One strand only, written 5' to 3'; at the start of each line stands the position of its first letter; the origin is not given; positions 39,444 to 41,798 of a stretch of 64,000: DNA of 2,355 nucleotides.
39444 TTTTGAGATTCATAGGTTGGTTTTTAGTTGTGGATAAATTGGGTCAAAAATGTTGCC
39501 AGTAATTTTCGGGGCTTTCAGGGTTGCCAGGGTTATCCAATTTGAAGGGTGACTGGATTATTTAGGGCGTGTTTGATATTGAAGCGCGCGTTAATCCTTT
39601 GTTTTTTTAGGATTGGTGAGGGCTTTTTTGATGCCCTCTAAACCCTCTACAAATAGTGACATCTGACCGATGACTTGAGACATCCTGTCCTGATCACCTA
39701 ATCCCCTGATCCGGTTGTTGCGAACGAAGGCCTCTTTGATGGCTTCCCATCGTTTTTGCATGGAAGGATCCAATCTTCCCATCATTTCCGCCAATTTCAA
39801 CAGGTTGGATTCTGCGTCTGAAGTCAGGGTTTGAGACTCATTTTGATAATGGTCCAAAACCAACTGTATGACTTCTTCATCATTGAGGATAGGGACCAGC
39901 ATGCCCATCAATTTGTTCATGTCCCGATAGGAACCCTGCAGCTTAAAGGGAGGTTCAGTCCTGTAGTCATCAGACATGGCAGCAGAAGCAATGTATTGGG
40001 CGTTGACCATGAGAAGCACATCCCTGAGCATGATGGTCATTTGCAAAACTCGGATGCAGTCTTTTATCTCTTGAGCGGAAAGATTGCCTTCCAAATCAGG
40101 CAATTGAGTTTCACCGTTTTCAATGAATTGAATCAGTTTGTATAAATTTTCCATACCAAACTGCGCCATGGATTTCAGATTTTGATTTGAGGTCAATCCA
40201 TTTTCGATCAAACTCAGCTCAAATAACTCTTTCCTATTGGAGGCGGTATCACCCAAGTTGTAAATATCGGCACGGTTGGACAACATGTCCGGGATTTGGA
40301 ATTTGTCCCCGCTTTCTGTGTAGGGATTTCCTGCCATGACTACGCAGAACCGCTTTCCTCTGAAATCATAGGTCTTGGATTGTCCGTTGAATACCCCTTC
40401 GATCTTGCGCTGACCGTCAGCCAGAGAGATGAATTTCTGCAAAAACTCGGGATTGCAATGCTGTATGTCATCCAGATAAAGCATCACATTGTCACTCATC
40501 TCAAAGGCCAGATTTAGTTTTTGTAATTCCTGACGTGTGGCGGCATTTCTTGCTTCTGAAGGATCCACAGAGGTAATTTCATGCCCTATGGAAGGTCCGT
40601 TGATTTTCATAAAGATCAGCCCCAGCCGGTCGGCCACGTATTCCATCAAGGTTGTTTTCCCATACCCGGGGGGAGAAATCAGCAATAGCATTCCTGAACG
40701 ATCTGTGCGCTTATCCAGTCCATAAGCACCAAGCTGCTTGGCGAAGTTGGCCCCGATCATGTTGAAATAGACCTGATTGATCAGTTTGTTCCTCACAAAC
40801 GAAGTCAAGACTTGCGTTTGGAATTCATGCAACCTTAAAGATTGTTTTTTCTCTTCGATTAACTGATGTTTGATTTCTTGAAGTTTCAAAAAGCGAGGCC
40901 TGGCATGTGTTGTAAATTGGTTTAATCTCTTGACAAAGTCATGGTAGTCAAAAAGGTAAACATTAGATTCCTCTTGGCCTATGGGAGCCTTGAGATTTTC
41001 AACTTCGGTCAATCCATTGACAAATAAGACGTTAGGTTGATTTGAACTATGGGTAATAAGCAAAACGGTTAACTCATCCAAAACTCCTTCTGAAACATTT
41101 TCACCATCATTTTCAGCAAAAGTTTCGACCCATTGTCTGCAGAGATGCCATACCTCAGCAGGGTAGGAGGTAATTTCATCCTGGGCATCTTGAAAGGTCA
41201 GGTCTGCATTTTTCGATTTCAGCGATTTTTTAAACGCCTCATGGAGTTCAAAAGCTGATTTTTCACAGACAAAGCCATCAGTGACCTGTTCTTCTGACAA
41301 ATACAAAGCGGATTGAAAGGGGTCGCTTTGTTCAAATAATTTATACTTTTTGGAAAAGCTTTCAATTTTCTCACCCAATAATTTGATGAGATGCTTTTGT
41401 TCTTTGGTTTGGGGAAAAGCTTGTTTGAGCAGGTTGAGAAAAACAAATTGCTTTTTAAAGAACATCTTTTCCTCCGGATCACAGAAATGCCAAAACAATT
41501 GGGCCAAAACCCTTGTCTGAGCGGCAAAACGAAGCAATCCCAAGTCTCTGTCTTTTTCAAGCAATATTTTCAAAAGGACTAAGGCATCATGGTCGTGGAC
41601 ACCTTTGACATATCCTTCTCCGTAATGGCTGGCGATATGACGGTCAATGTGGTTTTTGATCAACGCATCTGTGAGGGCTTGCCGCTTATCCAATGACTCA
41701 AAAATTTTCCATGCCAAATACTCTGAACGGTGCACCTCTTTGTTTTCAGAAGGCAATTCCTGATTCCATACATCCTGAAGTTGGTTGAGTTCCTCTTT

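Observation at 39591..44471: Giant AAA+ protein with non-canonical Walker B and a ~1150-aa coiled-coil N-terminal region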

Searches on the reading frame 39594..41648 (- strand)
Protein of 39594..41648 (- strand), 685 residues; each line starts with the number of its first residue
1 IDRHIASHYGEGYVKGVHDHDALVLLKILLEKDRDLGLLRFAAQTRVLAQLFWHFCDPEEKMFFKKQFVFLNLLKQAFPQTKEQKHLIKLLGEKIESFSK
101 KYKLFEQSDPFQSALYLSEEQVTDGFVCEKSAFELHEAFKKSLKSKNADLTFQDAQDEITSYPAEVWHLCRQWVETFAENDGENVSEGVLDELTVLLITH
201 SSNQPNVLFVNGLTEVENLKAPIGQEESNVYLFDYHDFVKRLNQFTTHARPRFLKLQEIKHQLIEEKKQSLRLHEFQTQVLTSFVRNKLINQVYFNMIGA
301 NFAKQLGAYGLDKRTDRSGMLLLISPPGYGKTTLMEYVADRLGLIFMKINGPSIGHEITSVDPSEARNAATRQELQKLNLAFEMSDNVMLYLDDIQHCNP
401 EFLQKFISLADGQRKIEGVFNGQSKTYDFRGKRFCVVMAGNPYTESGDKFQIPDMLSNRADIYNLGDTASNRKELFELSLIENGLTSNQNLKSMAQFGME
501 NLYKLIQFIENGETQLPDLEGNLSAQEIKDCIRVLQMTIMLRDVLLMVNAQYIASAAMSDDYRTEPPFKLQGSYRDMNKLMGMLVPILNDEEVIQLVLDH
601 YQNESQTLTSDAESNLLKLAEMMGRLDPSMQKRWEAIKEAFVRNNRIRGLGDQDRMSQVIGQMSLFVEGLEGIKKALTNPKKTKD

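Call 53: predict_structure(alignment_id=A2)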
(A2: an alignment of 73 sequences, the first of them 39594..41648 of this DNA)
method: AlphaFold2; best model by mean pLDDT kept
length: 685 residues; sequences in the alignment: 73
mean_pLDDT: 87.0   pTM: 0.59
mean pLDDT of the five models: 87.0, 86.1, 83.1, 83.1, 82.5
residues with pLDDT >= 90: 398; 70-90: 221; 50-70: 46; < 50: 20
segments of 3 or more residues with pLDDT < 50: 8-10, 12-14, 277-283, 683-685
pLDDT, mean of each block of 10 residues (from residue 1): 51 59 91 94 96 96 93 85 84 97 95 94 88 95 96 94 96 97 92 95 81 88 68 91 90 90 83 57 66 86 76 59 88 88 91 94 94 95 93 94 89 86 90 91 80 84 86 91 90 86 94 94 94 97 95 88 89 91 96 96 82 93 96 95 82 68 77 74 47
secondary structure, 60 per line:
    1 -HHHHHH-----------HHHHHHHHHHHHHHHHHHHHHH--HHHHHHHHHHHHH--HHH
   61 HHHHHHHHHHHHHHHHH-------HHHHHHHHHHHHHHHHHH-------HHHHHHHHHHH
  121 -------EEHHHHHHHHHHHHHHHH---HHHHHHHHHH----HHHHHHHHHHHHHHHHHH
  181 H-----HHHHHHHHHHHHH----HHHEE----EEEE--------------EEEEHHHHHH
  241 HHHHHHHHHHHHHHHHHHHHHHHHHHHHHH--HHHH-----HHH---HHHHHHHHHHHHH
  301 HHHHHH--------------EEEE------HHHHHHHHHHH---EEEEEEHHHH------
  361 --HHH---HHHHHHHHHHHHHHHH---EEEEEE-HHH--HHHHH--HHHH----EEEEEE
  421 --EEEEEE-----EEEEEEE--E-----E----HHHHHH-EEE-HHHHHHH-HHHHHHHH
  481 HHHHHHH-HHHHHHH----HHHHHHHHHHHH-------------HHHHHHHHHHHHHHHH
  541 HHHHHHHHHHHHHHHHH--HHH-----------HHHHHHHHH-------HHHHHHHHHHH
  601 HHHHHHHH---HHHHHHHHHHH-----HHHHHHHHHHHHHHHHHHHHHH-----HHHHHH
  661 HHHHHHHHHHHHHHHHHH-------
elements in order (helices of 4 or more, strands of 3 or more residues): H2-7 H19-40 H43-55 H58-77 H85-102 H110-120 H130-145 H149-158 H163-181 H187-199 E213-216 E231-234 H235-270 H273-276 H288-306 E321-324 H331-341 E345-350 H351-354 H369-384 E388-393 H400-404 H407-410 E415-420 E423-428 E434-440 H454-459 E461-463 H465-471 H473-487 H489-495 H500-511 H525-557 H574-582 H590-608 H612-622 H628-649 H655-678
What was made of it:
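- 40365..40406 (-): Predicted beta-hairpin before the sensor-1 strand, aa 1345-1358 (pre-sensor-1 hairpin). call 53 (slice E415-420 and E423-428, preceding beta4 at E434-440).
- On AAA+ superfamily: MLYLDD at the end of predicted beta3 (call 53).
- On MoxR family (CbbQ/NorQ/RavA): Hairpin at aa 1345-1358 (call 53).
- Closest known: MoxR-family AAA+ ATPases CbbQ. Same: A beta-hairpin precedes the sensor-1 strand (call 53).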

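Call 56: fold_search(model_id=the predicted structure, library=pdb)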
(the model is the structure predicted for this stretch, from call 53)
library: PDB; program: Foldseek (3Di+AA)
matches with E <= 10: 1403; with E <= 0.001: 293
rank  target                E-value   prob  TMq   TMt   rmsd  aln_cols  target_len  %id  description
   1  9rai_f                6.4e-06  1.00  0.16  0.15  35.5       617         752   13  Structure of the S.aureus MecA/ClpC/ClpP degradation system (released 2025-09-10)
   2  9qh4_F                8.9e-06  1.00  0.18  0.44  12.4       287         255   15  NorQ hexamer from Paracoccus denitrificans (released 2026-03-25)
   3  9qh7_E                9.3e-06  1.00  0.21  0.50  10.2       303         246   13  NorQ in complex with NorD VWA domain steep staircase subset 1 from Paracoccus denitrificans (released 2026-03-25)
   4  4fdg_A                9.7e-06  1.00  0.19  0.21  18.4       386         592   12  Crystal Structure of an Archaeal MCM Filament (released 2013-03-06)
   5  7x5b                  1.4e-05  1.00  0.18  0.36  12.1       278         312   14  Crystal structure of RuvB (released 2023-03-08)
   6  9qh4_A                1.5e-05  1.00  0.21  0.50  12.4       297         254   16  NorQ hexamer from Paracoccus denitrificans (released 2026-03-25)
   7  9qhd_B                2.0e-05  1.00  0.21  0.50  13.3       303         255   15  NorQD complex state 1 from Jhaorihella thermophila (released 2026-03-25)
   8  9qh8_A                2.1e-05  1.00  0.20  0.49  12.2       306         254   17  reduced NorQ-NorD VWA domain complex from Paracoccus denitrificans (released 2026-03-25)
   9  9c6g_3                2.3e-05  1.00  0.18  0.22  18.8       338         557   14  Mcm double hexamer from human (released 2025-08-27)
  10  9qh8_F                2.6e-05  1.00  0.21  0.50  12.4       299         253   17  reduced NorQ-NorD VWA domain complex from Paracoccus denitrificans (released 2026-03-25)
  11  8oka_A                2.8e-05  1.00  0.17  0.15  21.8       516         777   12  Human Mitochondrial Lon Y394F Mutant ADP Bound (released 2024-04-10)
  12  9djy                  2.9e-05  1.00  0.20  0.07  30.4       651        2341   11  CryoEM structures of yeast cytoplasmic dynein in the presence of ATP and Lis1. (released 2025-05-28)
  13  8efv_B                3.0e-05  1.00  0.18  0.35   9.5       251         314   17  Structure of single homo-hexameric Holliday junction ATP-dependent DNA helicase RuvB motor (released 2023-05-10)
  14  9qhd_C                3.2e-05  1.00  0.25  0.59   7.5       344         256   14  NorQD complex state 1 from Jhaorihella thermophila (released 2026-03-25)
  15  9qhf_E                3.2e-05  1.00  0.16  0.41  10.7       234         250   13  NorQD complex state 3 from Jhaorihella thermophila (released 2026-03-25)
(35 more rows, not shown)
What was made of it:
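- Tried and rejected: Foldseek against the PDB with the C-terminal model gave a flat mixture of AAA+ clades at E about 1e-5 (call 56).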

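Call 72: search_solved_structures(query=A2, max_evalue=0.1, show_alignments=2)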
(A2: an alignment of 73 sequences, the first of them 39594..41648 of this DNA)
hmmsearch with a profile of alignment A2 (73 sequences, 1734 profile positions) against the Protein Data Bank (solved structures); distinct sequences matched with E-value up to 0.1: 54.
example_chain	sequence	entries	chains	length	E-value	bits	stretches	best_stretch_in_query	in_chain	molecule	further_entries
9bji_A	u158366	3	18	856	0.0021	18.6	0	1287-1319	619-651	Nuclear valosin-containing protein-like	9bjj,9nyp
7swl_A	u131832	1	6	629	0.0056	17.2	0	1253-1319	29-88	Rix7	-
6mat_A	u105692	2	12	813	0.0089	16.5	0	1253-1319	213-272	Rix7 mutant | Rix7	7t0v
7t3i_A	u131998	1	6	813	0.0089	16.5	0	1253-1319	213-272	Rix7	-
7wub_C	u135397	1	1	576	0.0098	16.4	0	1286-1319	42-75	Transitional endoplasmic reticulum ATPase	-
7wub_D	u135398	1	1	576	0.0098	16.4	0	1286-1319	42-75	Transitional endoplasmic reticulum ATPase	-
6chs_H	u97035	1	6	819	0.012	16.1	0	1287-1319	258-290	Putative cell division control protein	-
9dx3_A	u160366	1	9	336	0.015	15.8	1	1278-1318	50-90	Holliday junction branch migration complex subunit RuvB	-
6mck_A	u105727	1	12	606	0.015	15.8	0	1286-1319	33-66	Transitional endoplasmic reticulum ATPase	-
9dx4_A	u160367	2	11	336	0.015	15.7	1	1278-1318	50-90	Holliday junction branch migration complex subunit RuvB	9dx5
7mdm_B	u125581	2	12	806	0.018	15.5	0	1286-1319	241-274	Transitional endoplasmic reticulum ATPase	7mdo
9m4n_A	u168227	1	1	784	0.022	15.2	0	1286-1319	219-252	Cell division control protein 48 homolog A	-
9m3v_A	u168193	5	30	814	0.023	15.2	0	1286-1319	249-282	Cell division control protein 48 homolog A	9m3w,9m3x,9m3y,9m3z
7rlj_A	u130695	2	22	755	0.041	14.3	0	1286-1319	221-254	Transitional endoplasmic reticulum ATPase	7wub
8yka_A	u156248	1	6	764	0.042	14.3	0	1286-1319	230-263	Transitional endoplasmic reticulum ATPase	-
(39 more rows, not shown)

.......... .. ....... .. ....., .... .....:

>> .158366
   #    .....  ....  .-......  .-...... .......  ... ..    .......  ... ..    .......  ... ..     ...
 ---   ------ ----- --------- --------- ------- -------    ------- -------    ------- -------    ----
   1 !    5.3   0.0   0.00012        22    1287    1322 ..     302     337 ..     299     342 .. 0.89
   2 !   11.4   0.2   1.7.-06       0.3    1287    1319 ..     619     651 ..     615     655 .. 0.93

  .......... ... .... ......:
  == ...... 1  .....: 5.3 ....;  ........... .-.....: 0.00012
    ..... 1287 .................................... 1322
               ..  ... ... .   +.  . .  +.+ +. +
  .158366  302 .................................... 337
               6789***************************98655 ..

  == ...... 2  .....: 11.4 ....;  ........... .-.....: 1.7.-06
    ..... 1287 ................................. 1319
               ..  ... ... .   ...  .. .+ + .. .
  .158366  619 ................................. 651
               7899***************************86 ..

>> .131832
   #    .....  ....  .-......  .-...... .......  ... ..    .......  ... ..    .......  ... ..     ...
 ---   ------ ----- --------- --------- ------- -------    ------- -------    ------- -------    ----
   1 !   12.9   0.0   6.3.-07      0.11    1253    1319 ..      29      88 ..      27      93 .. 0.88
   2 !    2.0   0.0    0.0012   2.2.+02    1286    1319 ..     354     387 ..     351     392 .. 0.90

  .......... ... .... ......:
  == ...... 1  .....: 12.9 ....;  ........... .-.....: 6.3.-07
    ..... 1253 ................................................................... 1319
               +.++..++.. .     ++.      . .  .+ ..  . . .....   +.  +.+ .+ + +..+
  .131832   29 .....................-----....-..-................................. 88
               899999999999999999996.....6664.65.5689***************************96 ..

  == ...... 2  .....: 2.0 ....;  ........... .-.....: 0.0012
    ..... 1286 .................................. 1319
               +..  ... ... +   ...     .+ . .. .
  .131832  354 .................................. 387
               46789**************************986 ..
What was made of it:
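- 40731..41012 (-): Linker, aa 1143-1236: two short strands, a 36-residue helix and a pre-AAA helix (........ motif). The profile alignment to the Rix7/NVL N-linker region is weak (call 72).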

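Call 74: find_related_loci(query=A2, collection=genome_contigs, flank=10000)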
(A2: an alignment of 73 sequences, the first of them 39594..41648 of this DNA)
Query A2 (685 aa) in genome_contigs; peptide patterns used: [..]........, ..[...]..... (x = any residue, [..] = any of these).
600 stretches matched a pattern (row limit reached: there are more); 590 encode a relative of the query (tblastn E <= 1e-3); the best 80 are kept; 80 distinct loci.
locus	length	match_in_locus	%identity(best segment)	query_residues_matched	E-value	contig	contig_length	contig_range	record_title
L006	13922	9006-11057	66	1-682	0e+0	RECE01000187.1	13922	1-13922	MAG: Bacteroidetes bacterium isolate DLM2.Bin11 NODE_6320_length_13922_cov_21.9009, whole genome shotgun sequence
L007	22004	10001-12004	53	1-677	0e+0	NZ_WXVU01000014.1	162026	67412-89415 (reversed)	Chryseobacterium sp. c4a scaffold_13, whole genome shotgun sequence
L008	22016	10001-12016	53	1-677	0e+0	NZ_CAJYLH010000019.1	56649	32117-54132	MAG: uncultured Chryseobacterium sp. isolate S2C954_SP236, whole genome shotgun sequence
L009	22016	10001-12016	53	1-677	0e+0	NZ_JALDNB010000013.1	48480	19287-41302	Chryseobacterium aahli strain cx-42 Scaffold10_2, whole genome shotgun sequence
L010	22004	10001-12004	52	1-677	0e+0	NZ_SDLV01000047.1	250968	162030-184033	Chryseobacterium candidae strain JC507 NODE_90_length_250922_cov_33.196377, whole genome shotgun sequence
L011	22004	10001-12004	51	1-677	0e+0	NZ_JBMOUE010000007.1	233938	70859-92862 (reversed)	Chryseobacterium sp. Mn2064 NODE_7_length_233938_cov_114.965715, whole genome shotgun sequence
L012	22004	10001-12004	52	1-677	0e+0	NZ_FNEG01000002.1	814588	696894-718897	Chryseobacterium jejuense strain DSM 19299, whole genome shotgun sequence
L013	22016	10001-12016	54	1-677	0e+0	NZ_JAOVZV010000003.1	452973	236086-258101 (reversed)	Chryseobacterium luquanense strain KC 927 contig3, whole genome shotgun sequence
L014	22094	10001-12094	51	1-677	0e+0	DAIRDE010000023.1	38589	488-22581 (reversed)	MAG TPA_asm: Nonlabens sp. isolate CTOTU7307 NODE_1057_length_38589_cov_57.148778, whole genome shotgun sequence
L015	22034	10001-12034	51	6-677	0e+0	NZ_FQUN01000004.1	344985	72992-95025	Leeuwenhoekiella marinoflava DSM 3653, whole genome shotgun sequence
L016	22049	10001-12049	51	6-677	0e+0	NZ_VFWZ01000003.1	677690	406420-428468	Aquimarina algicola strain M625 scaffold3, whole genome shotgun sequence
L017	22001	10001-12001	51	9-677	0e+0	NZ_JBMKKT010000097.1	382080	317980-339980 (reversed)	Tenacibaculum sp. MEBiC06402 k141_59, whole genome shotgun sequence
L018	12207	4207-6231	51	1-677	0e+0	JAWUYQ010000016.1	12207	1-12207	MAG: Flavobacteriaceae bacterium isolate HBSea_ice_MAG857 BAT.857_918688_flag=1_multi=6.0000_len=12207, whole genome sho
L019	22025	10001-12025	50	1-677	0e+0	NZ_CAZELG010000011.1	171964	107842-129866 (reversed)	Tenacibaculum halocynthiae isolate P-R2A1-2(T) THALO_Contig_1, whole genome shotgun sequence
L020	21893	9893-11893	52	9-677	0e+0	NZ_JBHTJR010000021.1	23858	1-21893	Tenacibaculum geojense strain CCUG 60527 GCM70027492_39, whole genome shotgun sequence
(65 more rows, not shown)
